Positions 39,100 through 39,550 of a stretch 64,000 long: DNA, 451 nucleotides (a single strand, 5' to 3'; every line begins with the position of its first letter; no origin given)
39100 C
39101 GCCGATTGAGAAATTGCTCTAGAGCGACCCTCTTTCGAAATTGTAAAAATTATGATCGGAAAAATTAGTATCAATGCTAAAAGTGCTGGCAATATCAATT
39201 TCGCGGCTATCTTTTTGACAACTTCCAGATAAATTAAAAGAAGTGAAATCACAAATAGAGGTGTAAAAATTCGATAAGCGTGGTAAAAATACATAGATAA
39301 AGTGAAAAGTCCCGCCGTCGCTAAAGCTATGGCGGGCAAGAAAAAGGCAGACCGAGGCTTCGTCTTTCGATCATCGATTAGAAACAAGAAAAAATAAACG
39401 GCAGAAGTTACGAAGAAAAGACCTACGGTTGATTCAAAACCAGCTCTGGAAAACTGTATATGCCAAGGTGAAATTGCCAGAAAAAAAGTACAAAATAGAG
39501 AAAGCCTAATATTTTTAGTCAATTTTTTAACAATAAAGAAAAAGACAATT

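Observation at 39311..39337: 27-nt GC-rich palindromic motif shared at 24/27 identity by two unrelated membrane-GT genes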

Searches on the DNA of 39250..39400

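Call 21: search_rna_families(source=window, start=39250, end=39400, threshold=evalue, max_evalue=10, show_alignments=3)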
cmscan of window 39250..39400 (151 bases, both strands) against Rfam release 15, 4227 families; matches with E-value up to 10: 2.
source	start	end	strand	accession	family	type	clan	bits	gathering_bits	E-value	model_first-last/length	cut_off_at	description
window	39263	39309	+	RF02153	NBR2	Gene; lncRNA;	-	14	40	7.1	1-63/63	no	Neighbour of BRCA1 gene 2 converved region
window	39305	39368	+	RF01676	P31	Gene; sRNA;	-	11.3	40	7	1-82/82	no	Pseudomonas sRNA P31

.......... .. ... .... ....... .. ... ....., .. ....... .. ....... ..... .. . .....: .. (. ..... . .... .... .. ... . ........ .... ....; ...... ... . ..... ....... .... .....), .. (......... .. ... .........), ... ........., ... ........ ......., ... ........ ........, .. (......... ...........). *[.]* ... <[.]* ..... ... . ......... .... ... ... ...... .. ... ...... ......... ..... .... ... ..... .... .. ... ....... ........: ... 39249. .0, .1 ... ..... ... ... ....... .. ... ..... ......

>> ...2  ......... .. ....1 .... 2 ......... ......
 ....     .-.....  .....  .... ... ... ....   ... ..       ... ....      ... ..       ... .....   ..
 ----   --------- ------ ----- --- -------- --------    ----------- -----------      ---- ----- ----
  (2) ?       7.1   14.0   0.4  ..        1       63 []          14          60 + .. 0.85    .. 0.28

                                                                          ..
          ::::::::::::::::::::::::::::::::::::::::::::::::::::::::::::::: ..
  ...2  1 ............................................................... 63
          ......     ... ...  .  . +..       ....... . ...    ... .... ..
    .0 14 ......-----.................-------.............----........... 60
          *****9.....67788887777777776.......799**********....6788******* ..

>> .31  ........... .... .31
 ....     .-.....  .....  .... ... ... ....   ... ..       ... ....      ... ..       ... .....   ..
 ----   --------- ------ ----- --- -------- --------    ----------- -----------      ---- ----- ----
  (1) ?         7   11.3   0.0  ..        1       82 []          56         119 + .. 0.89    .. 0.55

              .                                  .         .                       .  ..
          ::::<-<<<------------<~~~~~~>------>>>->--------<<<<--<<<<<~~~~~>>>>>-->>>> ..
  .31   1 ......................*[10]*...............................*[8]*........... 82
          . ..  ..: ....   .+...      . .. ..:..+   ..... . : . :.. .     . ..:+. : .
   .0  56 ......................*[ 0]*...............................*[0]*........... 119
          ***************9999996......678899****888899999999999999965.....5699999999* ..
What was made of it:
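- On Rfam RNA families: Only chance-level hits (E about 7) in 39250-39400 (call 21).
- No Rfam family matches (call 21).
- Tried and rejected: Rfam at a permissive threshold gives nothing (call 21).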
